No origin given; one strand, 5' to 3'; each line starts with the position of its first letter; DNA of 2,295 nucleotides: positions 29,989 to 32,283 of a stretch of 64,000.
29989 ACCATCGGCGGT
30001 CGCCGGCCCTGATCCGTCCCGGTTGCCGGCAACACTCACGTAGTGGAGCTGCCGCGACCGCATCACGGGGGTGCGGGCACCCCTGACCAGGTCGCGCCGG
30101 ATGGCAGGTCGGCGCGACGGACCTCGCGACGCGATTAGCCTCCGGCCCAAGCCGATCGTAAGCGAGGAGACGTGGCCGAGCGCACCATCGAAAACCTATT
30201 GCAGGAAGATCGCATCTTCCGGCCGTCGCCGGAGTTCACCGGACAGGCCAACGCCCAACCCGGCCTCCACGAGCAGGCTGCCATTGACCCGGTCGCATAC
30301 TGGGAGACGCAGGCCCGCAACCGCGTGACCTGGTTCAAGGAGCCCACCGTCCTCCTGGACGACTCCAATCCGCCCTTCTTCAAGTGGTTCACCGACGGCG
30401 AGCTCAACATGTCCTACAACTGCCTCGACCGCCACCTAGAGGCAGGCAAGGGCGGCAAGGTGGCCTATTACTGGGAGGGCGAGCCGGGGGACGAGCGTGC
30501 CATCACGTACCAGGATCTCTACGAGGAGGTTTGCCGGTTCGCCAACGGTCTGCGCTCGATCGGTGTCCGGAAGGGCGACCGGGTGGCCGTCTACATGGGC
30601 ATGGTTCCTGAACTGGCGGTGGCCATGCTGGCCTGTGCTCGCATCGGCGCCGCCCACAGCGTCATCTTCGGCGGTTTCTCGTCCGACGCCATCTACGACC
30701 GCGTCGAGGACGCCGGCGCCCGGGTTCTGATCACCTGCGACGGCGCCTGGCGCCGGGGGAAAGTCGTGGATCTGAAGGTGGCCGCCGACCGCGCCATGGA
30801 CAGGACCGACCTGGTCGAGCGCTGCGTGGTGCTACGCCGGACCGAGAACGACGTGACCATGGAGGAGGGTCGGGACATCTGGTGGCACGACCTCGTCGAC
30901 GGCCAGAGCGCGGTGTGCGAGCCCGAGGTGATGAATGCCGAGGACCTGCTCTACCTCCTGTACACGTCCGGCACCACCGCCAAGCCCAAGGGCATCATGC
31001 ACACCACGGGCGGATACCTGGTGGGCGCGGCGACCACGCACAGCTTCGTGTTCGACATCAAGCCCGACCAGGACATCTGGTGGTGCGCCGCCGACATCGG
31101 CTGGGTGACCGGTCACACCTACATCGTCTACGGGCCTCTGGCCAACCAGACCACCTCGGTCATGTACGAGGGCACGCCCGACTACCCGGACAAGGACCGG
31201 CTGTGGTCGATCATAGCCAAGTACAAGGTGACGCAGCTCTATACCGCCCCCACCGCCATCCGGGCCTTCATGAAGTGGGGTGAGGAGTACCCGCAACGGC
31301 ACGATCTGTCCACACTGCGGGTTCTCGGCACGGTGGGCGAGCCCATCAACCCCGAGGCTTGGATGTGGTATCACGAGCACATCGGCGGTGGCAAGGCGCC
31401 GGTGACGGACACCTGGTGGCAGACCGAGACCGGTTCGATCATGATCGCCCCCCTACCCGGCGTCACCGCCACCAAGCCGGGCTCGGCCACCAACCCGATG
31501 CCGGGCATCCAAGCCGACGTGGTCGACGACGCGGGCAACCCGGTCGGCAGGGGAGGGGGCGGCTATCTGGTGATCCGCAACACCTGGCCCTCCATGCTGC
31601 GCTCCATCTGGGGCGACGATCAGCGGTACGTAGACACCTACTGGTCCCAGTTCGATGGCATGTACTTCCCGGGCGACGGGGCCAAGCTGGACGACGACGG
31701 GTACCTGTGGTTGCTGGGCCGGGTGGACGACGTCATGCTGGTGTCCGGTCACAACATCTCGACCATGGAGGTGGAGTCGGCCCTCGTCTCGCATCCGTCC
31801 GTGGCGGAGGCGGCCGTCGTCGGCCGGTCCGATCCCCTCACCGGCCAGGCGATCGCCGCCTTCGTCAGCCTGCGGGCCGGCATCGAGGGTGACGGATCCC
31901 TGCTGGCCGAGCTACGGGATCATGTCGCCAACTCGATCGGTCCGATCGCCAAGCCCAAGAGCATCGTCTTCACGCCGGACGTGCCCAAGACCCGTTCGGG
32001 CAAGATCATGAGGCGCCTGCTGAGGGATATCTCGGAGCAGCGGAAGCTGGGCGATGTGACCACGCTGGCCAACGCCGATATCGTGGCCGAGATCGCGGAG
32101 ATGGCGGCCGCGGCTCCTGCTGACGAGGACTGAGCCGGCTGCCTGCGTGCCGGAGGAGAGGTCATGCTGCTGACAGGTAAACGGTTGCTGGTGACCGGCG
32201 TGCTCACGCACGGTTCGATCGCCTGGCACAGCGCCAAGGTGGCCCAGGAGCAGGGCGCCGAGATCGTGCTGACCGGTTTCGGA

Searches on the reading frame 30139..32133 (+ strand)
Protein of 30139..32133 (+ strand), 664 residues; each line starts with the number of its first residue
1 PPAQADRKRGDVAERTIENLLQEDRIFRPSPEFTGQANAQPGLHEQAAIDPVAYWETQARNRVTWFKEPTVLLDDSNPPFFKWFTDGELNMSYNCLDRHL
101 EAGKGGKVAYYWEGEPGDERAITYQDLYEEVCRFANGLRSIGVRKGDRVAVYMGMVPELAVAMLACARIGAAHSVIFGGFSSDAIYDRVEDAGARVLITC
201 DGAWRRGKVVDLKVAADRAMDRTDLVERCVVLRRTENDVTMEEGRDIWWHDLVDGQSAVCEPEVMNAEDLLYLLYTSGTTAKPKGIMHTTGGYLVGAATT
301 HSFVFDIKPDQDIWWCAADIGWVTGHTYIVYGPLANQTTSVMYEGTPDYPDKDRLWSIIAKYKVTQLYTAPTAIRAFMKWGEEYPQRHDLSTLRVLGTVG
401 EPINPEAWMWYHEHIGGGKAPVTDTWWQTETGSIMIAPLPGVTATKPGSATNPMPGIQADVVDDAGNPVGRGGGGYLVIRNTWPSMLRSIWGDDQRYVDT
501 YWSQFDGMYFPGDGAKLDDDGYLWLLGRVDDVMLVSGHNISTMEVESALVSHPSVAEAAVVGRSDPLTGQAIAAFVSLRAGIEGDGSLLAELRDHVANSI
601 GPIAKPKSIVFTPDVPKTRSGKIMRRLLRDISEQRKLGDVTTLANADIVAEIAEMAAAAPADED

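Call 68: search_protein_families(library=pfam, proteins=[window:30139-32133:+], max_evalue=0.00001)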
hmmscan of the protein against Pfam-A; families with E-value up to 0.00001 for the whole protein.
window:30139-32133:+ (664 aa): 3 families
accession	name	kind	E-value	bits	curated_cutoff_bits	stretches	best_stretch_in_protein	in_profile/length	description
PF00501.34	AMP-binding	-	2e-88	297.2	29.9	1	103-482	7-377/384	AMP-binding enzyme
PF13193.12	AMP-binding_C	-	6.7e-27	94.7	24.5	1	544-622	1-76/76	AMP-binding enzyme C-terminal domain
PF16177.11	ACAS_N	-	1.1e-18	67.2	27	1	43-95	4-55/55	Acetyl-coenzyme A synthetase N-terminus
